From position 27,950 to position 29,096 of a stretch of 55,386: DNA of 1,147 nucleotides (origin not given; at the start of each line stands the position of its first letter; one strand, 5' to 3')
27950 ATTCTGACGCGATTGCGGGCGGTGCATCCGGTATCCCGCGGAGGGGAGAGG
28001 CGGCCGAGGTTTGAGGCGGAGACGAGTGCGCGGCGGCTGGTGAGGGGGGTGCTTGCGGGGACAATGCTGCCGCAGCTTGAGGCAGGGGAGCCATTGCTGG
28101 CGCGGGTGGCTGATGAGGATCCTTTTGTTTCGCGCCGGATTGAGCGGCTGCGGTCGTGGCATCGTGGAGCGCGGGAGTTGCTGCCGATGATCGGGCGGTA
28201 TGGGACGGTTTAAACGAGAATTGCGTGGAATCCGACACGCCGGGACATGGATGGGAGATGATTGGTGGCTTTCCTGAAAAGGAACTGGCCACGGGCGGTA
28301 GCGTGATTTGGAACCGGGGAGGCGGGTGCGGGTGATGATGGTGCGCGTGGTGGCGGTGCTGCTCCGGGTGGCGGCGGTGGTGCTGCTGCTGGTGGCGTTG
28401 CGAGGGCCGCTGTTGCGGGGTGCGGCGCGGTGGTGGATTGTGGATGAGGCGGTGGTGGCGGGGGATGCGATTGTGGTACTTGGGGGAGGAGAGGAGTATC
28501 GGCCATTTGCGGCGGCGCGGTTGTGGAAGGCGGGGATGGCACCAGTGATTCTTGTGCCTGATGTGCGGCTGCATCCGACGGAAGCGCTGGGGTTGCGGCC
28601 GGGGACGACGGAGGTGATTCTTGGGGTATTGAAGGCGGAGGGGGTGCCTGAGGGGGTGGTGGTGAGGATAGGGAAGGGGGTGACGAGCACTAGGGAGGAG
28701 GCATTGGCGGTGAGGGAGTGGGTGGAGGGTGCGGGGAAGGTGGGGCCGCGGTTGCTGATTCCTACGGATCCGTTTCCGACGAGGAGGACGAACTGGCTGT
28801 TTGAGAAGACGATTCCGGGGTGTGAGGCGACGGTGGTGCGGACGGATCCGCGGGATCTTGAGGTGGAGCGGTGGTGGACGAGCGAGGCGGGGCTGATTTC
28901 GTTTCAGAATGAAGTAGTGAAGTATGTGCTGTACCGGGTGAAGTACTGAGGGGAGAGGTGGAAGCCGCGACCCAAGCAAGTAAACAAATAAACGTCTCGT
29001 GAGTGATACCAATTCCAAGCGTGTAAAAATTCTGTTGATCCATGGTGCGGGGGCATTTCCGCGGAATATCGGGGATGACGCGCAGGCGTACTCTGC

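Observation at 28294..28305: Exact enterobacterial ops (RfaH-recruitment) 12-mer in the leader of a 23-gene polysaccharide block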

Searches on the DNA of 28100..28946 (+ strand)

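Call 26: search_rna_families(source=window, start=28100, end=28450, threshold=evalue, max_evalue=10, show_alignments=3)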
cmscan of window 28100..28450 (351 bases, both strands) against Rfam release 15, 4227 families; matches with E-value up to 10: 4.
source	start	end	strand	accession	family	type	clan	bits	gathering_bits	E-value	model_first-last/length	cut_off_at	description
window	28261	28305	+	RF01707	JUMPstart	Cis-reg;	-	24.9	35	0.002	7-38/38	no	JUMPstart RNA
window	28299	28340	+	RF01120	sR33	Gene; snRNA; snoRNA; CD-box;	-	14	37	1.7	1-55/55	no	Small nucleolar RNA sR33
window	28106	28189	+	RF01137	sR21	Gene; snRNA; snoRNA; CD-box;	-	13.8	45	6.8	1-67/67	no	Small nucleolar RNA sR21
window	28109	28127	+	RF01131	sR47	Gene; snRNA; snoRNA; CD-box;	CL00132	11.8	40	2.2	1-55/55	no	Small nucleolar RNA sR47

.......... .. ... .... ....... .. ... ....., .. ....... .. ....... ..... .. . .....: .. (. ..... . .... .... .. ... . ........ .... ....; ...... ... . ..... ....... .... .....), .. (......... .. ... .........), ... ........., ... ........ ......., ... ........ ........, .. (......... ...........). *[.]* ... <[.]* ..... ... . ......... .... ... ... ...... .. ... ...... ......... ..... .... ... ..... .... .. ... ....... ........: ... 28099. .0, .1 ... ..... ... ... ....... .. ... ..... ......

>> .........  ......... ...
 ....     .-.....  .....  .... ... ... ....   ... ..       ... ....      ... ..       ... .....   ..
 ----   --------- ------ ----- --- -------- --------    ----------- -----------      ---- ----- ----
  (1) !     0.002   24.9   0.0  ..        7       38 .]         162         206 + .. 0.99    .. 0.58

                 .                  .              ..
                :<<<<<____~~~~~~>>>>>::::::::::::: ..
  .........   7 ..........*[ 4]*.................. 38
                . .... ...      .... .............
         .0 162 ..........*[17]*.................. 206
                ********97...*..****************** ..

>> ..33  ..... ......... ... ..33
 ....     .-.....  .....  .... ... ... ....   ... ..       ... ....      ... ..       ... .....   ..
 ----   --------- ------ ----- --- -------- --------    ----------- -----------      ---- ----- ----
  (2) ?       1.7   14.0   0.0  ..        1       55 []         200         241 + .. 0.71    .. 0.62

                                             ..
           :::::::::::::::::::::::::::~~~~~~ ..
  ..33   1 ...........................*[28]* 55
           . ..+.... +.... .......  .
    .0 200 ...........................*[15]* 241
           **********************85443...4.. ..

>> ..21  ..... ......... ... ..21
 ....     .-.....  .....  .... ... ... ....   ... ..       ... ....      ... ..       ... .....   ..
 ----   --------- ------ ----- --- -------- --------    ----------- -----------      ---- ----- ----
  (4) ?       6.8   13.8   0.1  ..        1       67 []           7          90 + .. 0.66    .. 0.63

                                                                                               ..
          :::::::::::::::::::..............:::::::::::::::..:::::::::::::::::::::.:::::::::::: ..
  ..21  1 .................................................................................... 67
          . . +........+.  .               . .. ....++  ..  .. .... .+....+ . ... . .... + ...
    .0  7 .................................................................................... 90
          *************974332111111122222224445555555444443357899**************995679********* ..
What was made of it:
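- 28265..28292 (+): JUMPstart-like hairpin. The outer stem is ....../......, followed on the 3' side by a 2-nt bulge. The inner stem is TTCCT/AGGAA with loop GAAA. Rfam JUMPstart aligns its stem here (call 26).
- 28261..28305 (+): Extent of the match to Rfam RF01707 (JUMPstart), model positions 7-38 of 38. The gathering score is 35, so the match is below threshold (call 26).
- On JUMPstart (Rfam RF01707): 24.9 bits and E 0.002 in a 351-nt search (call 26).
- Checked: The preceding bases do align to the 3' half of JUMPstart (call 26).
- Rfam JUMPstart aligns both stem and ops at 28261-28305, with the same CCA-NN-ops spacing as in enterobacteria (call 26).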

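Call 28: search_rna_families(sources=[L001, L002, L005], threshold=evalue, max_evalue=10, show_alignments=4)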
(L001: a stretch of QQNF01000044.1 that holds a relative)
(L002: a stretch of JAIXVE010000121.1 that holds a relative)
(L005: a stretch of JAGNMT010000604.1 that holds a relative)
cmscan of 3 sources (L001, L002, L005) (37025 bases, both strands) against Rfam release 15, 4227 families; matches with E-value up to 10: 5.
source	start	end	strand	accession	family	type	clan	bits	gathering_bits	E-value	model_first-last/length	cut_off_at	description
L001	11724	11793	+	RF00176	Tombus_3_IV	Cis-reg;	-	25.4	33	0.24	1-92/92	no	Tombusvirus 3' UTR region IV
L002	13500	13533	+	RF01140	sR20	Gene; snRNA; snoRNA; CD-box;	-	20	44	6.4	1-56/56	no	Small nucleolar RNA sR20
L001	13432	13504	+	RF00211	SNORD35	Gene; snRNA; snoRNA; CD-box;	CL00056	19.5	36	7.4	1-88/88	no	Small nucleolar RNA SNORD35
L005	1469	1486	-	RF02914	DUF805b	Cis-reg;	CL00115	16.6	35.6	3.6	3-20/35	no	DUF805b RNA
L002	5153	5227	-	RF02248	Six3os1_3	Gene; lncRNA;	-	16.3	40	5.5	1-75/75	no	Six3os1 conserved region 3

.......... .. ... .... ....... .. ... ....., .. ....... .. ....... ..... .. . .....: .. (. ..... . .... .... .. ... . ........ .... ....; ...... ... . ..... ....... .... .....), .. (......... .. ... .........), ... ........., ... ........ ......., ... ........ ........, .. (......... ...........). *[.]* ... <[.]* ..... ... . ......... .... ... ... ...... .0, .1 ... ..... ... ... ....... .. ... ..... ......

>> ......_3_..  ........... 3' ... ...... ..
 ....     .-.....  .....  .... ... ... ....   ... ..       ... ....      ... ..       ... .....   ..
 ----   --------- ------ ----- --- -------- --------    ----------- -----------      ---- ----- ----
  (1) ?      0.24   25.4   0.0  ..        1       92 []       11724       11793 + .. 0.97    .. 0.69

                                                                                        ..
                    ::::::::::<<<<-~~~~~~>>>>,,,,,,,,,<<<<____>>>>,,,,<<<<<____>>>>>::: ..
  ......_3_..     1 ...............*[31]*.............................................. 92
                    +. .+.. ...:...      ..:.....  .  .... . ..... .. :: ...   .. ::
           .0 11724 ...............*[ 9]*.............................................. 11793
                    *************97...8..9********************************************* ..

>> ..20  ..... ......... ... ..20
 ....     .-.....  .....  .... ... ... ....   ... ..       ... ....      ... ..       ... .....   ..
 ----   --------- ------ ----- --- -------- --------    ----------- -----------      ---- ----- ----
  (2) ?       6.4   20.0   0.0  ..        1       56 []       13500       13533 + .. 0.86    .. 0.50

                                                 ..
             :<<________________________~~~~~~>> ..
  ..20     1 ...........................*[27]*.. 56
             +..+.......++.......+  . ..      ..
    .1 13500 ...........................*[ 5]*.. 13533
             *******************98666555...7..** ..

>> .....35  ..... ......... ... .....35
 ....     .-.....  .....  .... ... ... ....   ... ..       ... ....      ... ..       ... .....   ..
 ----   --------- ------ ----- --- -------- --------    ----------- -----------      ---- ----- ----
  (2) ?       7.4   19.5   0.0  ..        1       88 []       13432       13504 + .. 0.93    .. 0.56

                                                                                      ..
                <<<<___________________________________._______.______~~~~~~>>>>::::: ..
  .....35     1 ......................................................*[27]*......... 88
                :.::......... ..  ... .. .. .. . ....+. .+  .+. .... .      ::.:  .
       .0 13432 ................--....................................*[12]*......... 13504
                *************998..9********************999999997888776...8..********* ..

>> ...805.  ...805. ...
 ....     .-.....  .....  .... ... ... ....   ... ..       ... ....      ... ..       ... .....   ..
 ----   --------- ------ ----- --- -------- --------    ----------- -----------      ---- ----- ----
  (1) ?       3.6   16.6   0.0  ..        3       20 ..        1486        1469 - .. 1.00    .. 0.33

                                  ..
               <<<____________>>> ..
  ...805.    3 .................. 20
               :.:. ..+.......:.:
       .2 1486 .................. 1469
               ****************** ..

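Call 67: build_rna_model(alignment_id=A4, structure=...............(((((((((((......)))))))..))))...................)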
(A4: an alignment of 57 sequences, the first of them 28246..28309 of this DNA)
Model R1 built from alignment A4 (57 sequences, 64 columns); structure: as given.
model positions 64; base pairs 11; branch points 0; effective number of sequences 57; information 0.587 bits per position. Calibrated on 0.2 Mb of random sequence (short: E-values are rough).
structure used (alignment columns):
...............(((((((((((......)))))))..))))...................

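Call 68: search_with_rna_model(model_id=R1, sources=[window, L001, L002, L141, L142, L005, L018, L019, L028, L033, L034, L037, L039, L040, L042, L043, L045, L053, L054, L055, L057, L058, L059, L061, L063, L065, L067, L069, L071, L073, L074, L076, L079, L083, L086, L091, L101, L102, L105, L107, L112, L116, L125, L127, L129, L133, L139, L149, L152, L153, L157, L167, L173, L188, L193, L194, L200, L027, L036, L038, L047, L051, L052, L066, L070, L080, L085, L118, L123, L138, L140, L154, L159, L175, L178, L182, L195, L199, L146, L163, L003, L004, L006, L012, L013, L014, L015, L016, L020, L021], max_evalue=0.1, make_alignment=true)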
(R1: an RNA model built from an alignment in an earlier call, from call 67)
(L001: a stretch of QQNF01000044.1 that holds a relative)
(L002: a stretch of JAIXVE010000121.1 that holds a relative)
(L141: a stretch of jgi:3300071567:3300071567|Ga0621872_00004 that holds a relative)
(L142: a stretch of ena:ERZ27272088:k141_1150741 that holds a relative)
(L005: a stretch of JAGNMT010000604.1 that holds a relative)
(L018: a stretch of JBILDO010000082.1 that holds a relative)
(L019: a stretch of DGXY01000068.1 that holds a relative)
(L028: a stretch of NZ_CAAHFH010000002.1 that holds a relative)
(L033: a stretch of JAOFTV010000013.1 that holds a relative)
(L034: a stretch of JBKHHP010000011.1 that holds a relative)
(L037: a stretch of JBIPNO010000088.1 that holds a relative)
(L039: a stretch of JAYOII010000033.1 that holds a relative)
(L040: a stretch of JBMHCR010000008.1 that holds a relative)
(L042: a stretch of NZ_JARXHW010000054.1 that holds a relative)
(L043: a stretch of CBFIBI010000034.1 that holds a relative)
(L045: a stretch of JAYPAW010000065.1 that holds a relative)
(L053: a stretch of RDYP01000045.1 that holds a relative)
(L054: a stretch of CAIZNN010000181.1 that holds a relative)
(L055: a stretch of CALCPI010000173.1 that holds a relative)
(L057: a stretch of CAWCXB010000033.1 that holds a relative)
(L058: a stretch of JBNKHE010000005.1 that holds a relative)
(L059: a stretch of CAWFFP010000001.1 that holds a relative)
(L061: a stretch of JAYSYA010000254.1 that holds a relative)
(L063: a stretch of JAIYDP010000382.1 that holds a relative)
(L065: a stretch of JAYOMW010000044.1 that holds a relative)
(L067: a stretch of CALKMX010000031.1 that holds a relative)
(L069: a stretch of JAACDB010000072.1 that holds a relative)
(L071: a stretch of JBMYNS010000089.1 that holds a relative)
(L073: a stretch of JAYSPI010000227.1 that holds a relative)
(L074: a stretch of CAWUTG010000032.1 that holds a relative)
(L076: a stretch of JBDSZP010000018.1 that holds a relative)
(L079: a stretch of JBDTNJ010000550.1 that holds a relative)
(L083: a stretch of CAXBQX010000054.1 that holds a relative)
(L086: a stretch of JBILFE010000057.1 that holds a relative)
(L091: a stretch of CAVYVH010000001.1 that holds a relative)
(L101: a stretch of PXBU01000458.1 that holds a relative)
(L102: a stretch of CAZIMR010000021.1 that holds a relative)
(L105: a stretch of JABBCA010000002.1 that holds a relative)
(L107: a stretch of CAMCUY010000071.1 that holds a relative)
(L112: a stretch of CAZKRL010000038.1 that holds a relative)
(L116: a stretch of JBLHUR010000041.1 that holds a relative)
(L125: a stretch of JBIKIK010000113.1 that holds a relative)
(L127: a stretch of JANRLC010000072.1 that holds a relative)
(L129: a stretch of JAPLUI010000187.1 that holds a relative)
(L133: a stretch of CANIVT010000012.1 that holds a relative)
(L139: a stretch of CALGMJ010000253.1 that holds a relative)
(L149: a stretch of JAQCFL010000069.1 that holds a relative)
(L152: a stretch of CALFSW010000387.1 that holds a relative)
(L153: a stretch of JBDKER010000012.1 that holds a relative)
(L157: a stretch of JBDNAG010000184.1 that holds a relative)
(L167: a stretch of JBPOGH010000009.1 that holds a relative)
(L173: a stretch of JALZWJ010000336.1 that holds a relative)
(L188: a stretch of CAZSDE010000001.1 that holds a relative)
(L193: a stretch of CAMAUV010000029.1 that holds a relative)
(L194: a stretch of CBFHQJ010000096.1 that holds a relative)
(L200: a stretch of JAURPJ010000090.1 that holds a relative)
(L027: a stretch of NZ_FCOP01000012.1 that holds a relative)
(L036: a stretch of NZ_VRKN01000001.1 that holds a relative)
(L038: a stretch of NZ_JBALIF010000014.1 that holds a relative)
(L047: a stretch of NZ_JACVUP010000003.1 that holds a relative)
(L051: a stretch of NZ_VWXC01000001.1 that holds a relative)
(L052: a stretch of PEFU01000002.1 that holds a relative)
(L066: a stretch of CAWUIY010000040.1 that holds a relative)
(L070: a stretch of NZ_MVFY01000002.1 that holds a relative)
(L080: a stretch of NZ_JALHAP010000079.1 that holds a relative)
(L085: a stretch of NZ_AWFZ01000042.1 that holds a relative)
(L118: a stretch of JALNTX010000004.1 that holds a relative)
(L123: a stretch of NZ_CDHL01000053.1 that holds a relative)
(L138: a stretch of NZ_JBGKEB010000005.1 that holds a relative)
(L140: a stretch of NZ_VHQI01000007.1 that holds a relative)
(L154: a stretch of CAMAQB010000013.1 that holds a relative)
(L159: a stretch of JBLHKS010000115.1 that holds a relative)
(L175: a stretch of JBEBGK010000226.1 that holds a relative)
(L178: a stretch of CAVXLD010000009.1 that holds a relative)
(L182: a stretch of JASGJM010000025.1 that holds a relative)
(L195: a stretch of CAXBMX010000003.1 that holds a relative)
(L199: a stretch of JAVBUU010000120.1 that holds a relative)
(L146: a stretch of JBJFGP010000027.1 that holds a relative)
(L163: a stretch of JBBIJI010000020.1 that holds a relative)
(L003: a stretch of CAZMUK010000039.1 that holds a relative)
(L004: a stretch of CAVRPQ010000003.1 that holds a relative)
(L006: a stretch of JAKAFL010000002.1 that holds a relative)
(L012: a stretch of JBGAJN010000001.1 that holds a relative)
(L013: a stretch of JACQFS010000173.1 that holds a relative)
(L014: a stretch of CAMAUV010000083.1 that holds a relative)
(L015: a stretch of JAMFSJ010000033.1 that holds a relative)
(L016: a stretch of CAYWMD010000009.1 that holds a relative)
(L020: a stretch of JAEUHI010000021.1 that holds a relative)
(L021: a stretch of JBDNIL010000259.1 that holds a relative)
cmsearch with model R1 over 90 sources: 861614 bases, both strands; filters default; matches with E-value up to 0.1: 76.
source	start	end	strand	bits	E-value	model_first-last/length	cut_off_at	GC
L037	325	388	+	53.2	7e-15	1-64/64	no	0.59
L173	3040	3103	-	50.5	5.5e-14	1-64/64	no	0.5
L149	1010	1073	-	50.5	5.5e-14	1-64/64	no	0.58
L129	1838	1901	-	50.1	7.7e-14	1-64/64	no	0.55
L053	5786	5849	+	50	7.8e-14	1-64/64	no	0.66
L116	3632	3695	+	50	7.9e-14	1-64/64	no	0.52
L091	195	258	+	50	8e-14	1-64/64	no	0.55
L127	1639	1702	-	49.8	9.3e-14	1-64/64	no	0.5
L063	2233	2296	-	49.7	9.8e-14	1-64/64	no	0.56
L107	1332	1395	+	47.6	4.9e-13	1-64/64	no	0.66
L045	4244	4307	+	47.1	7.2e-13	1-64/64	no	0.47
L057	5648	5711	-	47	7.9e-13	1-64/64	no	0.5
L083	3397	3460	-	46.1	1.6e-12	1-64/64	no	0.48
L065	2509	2572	-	45.6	2.3e-12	1-64/64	no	0.52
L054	6607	6670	-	45.6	2.4e-12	1-64/64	no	0.61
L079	3279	3342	-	45.4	2.8e-12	1-64/64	no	0.52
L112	1838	1901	-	45.1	3.4e-12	1-64/64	no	0.62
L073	1113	1176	-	44.3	6.2e-12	1-64/64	no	0.66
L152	5238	5301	-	44.1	7.6e-12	1-64/64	no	0.52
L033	4398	4461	+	43.6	1e-11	1-64/64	no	0.47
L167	2034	2097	+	43.5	1.2e-11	1-64/64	no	0.52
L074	2234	2297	-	43.5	1.2e-11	1-64/64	no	0.48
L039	2655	2718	-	43.1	1.5e-11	1-64/64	no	0.55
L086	2327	2390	+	43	1.6e-11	1-64/64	no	0.47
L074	938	1001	-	42.4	2.6e-11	1-64/64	no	0.59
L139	1086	1149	-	41.7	4.7e-11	1-64/64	no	0.47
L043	6425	6488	-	41.5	5.5e-11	1-64/64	no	0.44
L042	1175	1238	-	41.2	6.8e-11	1-64/64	no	0.52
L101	442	505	-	41.1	7.1e-11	1-64/64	no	0.55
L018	711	774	+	40.6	1.1e-10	1-64/64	no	0.66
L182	2395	2460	+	40.5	1.2e-10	1-64/64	no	0.58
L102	1277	1340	+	40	1.7e-10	1-64/64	no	0.39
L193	2775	2838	+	39.7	2.1e-10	1-64/64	no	0.62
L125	1376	1439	-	39.5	2.4e-10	1-64/64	no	0.59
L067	2012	2075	-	38.7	4.7e-10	1-64/64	no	0.52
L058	6195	6258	+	38.6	4.8e-10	1-64/64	no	0.52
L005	1993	2056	+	38.3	6.4e-10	1-64/64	no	0.69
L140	731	794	+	37.4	1.3e-09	1-64/64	no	0.53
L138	6495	6558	-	37.3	1.3e-09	1-64/64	no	0.53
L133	37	100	-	37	1.7e-09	1-64/64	no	0.52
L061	551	618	+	36.9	1.8e-09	1-64/64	no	0.66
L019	9796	9859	+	36.6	2.4e-09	1-64/64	no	0.66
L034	7813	7876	+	36.1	3.3e-09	1-64/64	no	0.64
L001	2882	2945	+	36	3.6e-09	1-64/64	no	0.62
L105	7205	7268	-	35.7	4.5e-09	1-64/64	no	0.59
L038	5849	5912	-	35.5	5.3e-09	1-64/64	no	0.56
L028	5833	5896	-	35.5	5.3e-09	1-64/64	no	0.56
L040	4048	4111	-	35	7.8e-09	1-64/64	no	0.55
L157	5486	5549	-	34.9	8.4e-09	1-64/64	no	0.44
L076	3841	3904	+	34.8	9.2e-09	1-64/64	no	0.5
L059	4388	4451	+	33.8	1.9e-08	1-64/64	no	0.5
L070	575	638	+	33.6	2.3e-08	1-64/64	no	0.52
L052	5515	5578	-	33.3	2.8e-08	1-64/64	no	0.59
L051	205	268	-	33.2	3e-08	1-64/64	no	0.59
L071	5806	5869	+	33.1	3.2e-08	1-64/64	no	0.64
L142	10513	10576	+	33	3.5e-08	1-64/64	no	0.64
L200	4404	4466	+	32.9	3.9e-08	1-64/64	no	0.49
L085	7402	7465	+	32.4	5.8e-08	1-64/64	no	0.58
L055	3130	3193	+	32.2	6.7e-08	1-64/64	no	0.58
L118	2656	2719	-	32.1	7.4e-08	1-64/64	no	0.44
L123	1808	1871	+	32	7.9e-08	1-64/64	no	0.53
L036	6575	6638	-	31.8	9.2e-08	1-64/64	no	0.56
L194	3607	3670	-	31.5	1.1e-07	1-64/64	no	0.48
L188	2502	2565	-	31.4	1.2e-07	1-64/64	no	0.58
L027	286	349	+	31.2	1.4e-07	1-64/64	no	0.56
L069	2680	2727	-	30.7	2.2e-07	1-64/64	no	0.6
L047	1844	1907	+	30.6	2.3e-07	1-64/64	no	0.59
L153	6664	6727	+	30.1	3.2e-07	1-64/64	no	0.56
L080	6955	7012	+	30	3.5e-07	1-64/64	no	0.64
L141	10526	10589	+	30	3.7e-07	1-64/64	no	0.62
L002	9774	9837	+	29.2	6.5e-07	1-64/64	no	0.66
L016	4381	4446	+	28.6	1e-06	1-64/64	no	0.65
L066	5858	5907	-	26.7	4.3e-06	1-64/64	no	0.58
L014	5641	5684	+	21.2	0.00029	1-64/64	no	0.55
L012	8100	8163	+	17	0.0074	1-64/64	no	0.62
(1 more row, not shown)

Alignment A5: 76 matches aligned to the model, 72 columns, each read 5' to 3' on its own strand. Consensus structure (alignment columns), stored with it:
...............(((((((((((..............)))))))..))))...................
